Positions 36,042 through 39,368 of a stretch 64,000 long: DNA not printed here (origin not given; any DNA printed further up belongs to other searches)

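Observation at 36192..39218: Two paralogous STAND NTPase-TPR regulators with swapped N-terminal modules (DNA-binding BTAD vs nucleotide cyclase)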

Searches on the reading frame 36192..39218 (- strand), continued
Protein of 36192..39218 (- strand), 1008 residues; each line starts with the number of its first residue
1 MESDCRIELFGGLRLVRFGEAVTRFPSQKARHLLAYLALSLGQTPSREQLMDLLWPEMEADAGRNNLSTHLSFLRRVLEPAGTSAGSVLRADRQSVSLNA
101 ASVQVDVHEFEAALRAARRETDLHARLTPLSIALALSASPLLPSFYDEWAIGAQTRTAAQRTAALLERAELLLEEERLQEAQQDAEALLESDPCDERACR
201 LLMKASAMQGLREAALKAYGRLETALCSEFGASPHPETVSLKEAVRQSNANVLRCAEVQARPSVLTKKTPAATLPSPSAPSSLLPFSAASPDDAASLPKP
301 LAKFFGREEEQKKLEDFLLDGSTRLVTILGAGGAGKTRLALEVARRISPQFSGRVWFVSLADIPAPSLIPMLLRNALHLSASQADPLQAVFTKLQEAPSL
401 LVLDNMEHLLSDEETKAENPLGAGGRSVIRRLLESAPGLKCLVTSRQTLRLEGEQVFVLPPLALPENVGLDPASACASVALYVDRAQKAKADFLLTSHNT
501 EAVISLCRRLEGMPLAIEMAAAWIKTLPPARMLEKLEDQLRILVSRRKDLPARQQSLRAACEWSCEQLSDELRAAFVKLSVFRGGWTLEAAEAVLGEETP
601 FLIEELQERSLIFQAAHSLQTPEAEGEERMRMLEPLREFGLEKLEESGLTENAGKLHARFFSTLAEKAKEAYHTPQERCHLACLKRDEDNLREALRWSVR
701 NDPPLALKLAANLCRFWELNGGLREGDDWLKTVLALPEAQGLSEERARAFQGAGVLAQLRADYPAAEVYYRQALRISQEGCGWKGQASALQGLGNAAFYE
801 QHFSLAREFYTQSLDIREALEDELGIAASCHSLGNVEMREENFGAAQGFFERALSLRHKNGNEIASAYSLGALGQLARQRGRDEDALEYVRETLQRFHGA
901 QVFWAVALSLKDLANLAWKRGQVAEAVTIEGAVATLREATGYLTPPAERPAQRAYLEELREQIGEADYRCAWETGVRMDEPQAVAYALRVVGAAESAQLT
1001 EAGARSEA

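Call 14: find_encoding_contigs(protein=P0001, flank=10000, max_places=3)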
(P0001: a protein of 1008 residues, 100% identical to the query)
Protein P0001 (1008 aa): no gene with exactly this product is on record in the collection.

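Call 17: search_solved_structures(query=window:36192-39218:-, show_alignments=2, max_evalue=0.001)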
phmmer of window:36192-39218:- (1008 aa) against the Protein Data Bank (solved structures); distinct sequences matched with E-value up to 0.001: 20.
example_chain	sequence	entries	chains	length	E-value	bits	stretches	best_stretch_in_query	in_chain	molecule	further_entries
5a6c_A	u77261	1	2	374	3.4e-14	55.1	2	719-836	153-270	G-PROTEIN-SIGNALING MODULATOR 2, AFADIN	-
6hc2_A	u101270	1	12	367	4.6e-14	54.7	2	719-894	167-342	G-protein-signaling modulator 2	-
3sf4_A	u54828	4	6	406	7.4e-14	54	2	719-893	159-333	G-protein-signaling modulator 2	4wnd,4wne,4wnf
4wng_A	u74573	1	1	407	8.6e-14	53.8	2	719-893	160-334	G-protein-signaling modulator 2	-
4g2v_A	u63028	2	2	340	1.1e-13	53.5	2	723-894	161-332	G-protein-signaling modulator 2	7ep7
3ro2_A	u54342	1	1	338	1.1e-13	53.5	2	723-894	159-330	G-protein-signaling modulator 2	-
5a7d_B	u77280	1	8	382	4.9e-13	51.3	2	746-896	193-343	PINS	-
4a1s_A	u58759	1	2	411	8.7e-13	50.5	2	746-895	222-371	PARTNER OF INSCUTEABLE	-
8k60_I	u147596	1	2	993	4.7e-11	44.8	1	6-616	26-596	Regulatory protein AfsR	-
8jke_I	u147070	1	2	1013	2.9e-10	42.1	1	6-616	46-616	Regulatory protein AfsR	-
4jhr_A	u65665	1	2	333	4.3e-10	41.6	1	723-892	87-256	G-protein-signaling modulator 2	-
8hvr_I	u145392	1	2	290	7.4e-10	40.8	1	6-249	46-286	Regulatory protein AfsR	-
9qhb_A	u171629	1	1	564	8.4e-10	40.6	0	718-895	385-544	Engineered tetratricopeptide repeat protein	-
3ro3_A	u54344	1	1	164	2.5e-08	35.7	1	745-893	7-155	G-protein-signaling modulator 2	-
2fez_A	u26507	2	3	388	5.6e-08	34.6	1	9-264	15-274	Probable regulatory protein embR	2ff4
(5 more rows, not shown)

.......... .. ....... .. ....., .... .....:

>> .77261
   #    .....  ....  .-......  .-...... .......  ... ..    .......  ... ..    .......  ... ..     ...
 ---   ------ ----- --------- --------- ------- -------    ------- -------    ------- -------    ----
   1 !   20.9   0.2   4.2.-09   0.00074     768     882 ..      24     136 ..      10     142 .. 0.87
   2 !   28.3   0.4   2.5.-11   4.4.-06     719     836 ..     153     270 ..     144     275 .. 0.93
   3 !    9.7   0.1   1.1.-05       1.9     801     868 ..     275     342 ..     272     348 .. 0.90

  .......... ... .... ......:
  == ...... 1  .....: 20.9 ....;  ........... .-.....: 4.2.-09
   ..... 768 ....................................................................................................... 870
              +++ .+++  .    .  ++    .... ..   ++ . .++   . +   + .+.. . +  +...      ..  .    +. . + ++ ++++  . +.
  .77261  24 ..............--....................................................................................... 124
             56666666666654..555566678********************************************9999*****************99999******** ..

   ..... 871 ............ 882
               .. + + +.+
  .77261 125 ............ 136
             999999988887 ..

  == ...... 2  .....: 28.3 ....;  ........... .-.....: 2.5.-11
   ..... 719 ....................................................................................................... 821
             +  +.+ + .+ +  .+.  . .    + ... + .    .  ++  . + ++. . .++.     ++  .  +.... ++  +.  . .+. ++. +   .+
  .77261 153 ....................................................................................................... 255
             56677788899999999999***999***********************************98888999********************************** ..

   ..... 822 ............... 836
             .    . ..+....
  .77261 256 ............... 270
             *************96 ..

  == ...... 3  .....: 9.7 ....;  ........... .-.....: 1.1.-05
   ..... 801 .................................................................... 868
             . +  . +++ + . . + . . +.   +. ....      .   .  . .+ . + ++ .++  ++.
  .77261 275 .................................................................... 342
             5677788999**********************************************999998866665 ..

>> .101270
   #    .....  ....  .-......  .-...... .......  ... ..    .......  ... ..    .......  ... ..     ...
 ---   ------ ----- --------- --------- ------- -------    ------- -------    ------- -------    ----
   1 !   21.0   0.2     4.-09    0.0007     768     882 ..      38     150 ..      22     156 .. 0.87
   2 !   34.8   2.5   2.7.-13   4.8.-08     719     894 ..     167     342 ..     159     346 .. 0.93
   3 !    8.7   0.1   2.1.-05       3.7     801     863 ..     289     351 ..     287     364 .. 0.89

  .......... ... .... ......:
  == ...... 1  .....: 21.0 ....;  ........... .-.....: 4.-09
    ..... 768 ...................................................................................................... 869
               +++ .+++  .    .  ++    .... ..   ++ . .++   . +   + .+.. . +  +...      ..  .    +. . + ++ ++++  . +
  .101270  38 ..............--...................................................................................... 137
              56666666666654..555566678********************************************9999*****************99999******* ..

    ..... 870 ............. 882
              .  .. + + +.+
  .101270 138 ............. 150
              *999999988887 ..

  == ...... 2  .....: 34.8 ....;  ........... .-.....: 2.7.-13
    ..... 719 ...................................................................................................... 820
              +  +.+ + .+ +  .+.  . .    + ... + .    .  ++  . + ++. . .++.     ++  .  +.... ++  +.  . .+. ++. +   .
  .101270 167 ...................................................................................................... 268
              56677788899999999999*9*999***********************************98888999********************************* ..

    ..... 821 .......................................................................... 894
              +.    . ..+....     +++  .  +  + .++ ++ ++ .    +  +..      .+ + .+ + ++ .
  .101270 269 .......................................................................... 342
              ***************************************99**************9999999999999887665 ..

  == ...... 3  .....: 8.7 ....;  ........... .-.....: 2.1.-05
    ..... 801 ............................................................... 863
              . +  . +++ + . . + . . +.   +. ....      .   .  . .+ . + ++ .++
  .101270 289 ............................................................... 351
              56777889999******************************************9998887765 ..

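Call 24: search_protein_families(library=pfam, proteins=[P0038, P0083], max_evalue=0.00001)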
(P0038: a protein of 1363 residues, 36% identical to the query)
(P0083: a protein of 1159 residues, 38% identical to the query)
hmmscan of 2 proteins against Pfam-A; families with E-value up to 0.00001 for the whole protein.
P0038 (1363 aa): 13 families
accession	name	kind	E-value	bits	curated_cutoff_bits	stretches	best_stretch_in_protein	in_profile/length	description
PF13424.12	TPR_12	-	6.6e-72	238.1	30.1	7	1028-1102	1-77/77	Tetratricopeptide repeat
PF13374.12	TPR_10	-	3.6e-32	109.9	27.5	0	1195-1223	7-35/42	Tetratricopeptide repeat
PF17874.7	TPR_MalT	-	1.2e-22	81.1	45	3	947-1102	37-193/336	MalT-like TPR region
PF07719.23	TPR_2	-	7.4e-19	66.7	27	0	1195-1221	6-32/34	Tetratricopeptide repeat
PF03704.23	BTAD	-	9.5e-19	68.6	22.1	1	106-245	1-144/146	Bacterial transcriptional activator domain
PF13181.12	TPR_8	-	2.2e-16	59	25.7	0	1115-1141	6-32/34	Tetratricopeptide repeat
PF00515.34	TPR_1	-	6.1e-14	51.6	27.8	0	1195-1220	6-31/34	Tetratricopeptide repeat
PF13176.12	TPR_7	-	8e-11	41.6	27.9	0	1032-1066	1-35/36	Tetratricopeptide repeat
PF00211.25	Guanylate_cyc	-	1.8e-10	41.2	21.9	1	289-447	7-172/183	Adenylate and Guanylate cyclase catalytic domain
PF13401.12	AAA_22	-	8.1e-08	33.1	27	1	506-606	5-109/130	AAA domain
PF13191.12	AAA_16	-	1e-07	33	32.6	1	486-608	1-159/167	AAA ATPase domain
PF24885.1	TPR_NPHP3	-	7.9e-07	29.1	100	0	1114-1223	103-216/239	Nephrocystin-3 TPR domain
PF00931.28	NB-ARC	-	3.2e-06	27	23.5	0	497-570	9-84/248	NB-ARC domain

P0083 (1159 aa): 11 families
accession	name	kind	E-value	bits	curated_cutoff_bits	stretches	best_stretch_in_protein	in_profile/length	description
PF13424.12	TPR_12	-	1e-24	87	30.1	2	908-980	2-76/77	Tetratricopeptide repeat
PF03704.23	BTAD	-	1.1e-20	75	22.1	1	105-245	1-145/146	Bacterial transcriptional activator domain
PF13374.12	TPR_10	-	3.9e-18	65.3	27.5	0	948-980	1-33/42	Tetratricopeptide repeat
PF00211.25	Guanylate_cyc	-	2.7e-12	47.1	21.9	1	276-419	8-157/183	Adenylate and Guanylate cyclase catalytic domain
PF00515.34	TPR_1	-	7.7e-11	41.8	27.8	0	949-979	1-31/34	Tetratricopeptide repeat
PF07719.23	TPR_2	-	1.3e-09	37.9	27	0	992-1019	3-30/34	Tetratricopeptide repeat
PF17874.7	TPR_MalT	-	4.6e-09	36.4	45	1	918-1098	10-189/336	MalT-like TPR region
PF13191.12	AAA_16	-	4.8e-07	30.9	32.6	1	473-601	1-161/167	AAA ATPase domain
PF13176.12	TPR_7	-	6e-07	29.5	27.9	0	952-982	2-32/36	Tetratricopeptide repeat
PF13401.12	AAA_22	-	7.1e-07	30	27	1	496-588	4-97/130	AAA domain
PF13181.12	TPR_8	-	8.5e-06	26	25.7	0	952-980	4-32/34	Tetratricopeptide repeat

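Call 35: find_encoding_contigs(protein=P0002, flank=8000, max_places=1)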
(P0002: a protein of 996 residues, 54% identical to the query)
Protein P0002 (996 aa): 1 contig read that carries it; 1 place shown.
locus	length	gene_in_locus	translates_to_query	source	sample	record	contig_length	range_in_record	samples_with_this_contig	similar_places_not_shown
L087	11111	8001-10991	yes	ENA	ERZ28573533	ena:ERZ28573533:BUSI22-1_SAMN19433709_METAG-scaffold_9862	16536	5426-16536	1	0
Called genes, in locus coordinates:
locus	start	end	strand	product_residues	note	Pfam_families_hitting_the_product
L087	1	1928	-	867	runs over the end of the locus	-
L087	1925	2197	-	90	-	-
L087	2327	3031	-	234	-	-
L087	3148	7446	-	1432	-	PF04513:Baculo_PEP_C (weak), PF00404:Dockerin_1 (weak)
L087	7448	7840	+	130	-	-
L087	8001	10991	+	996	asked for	PF00515:TPR_1 (faint), PF13374:TPR_10 (faint), PF03704:BTAD, PF13191:AAA_16, PF13424:TPR_12, PF17874:TPR_MalT, PF24885:TPR_NPHP3 (weak), PF13424:TPR_12, +3 more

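Call 36: find_encoding_contigs(protein=P0003, flank=8000, max_places=1)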
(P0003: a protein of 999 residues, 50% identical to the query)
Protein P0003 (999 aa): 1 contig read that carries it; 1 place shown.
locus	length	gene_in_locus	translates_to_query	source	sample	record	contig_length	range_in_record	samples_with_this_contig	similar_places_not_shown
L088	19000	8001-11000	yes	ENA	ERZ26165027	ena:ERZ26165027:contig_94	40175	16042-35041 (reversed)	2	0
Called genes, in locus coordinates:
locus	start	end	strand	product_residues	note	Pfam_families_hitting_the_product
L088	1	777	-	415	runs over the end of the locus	-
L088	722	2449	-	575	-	-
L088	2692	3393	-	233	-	-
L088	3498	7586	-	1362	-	PF04513:Baculo_PEP_C (weak), PF00404:Dockerin_1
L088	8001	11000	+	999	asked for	PF13374:TPR_10 (faint), PF03704:BTAD (weak), PF07719:TPR_2 (faint), PF13181:TPR_8 (faint), PF00515:TPR_1 (faint), PF13424:TPR_12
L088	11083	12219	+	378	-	-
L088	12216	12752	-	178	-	PF05593:RHS_repeat (faint), PF25023:TEN_YD-shell (weak)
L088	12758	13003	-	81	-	-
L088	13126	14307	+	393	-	PF13808:DDE_Tnp_1_assoc, PF01609:DDE_Tnp_1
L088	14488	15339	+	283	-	PF02016:Peptidase_S66, PF17676:Peptidase_S66C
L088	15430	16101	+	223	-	PF06283:ThuA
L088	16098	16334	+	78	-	-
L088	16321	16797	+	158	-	-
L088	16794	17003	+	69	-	-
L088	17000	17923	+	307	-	PF10021:PARG_cat_microb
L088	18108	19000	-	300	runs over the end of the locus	-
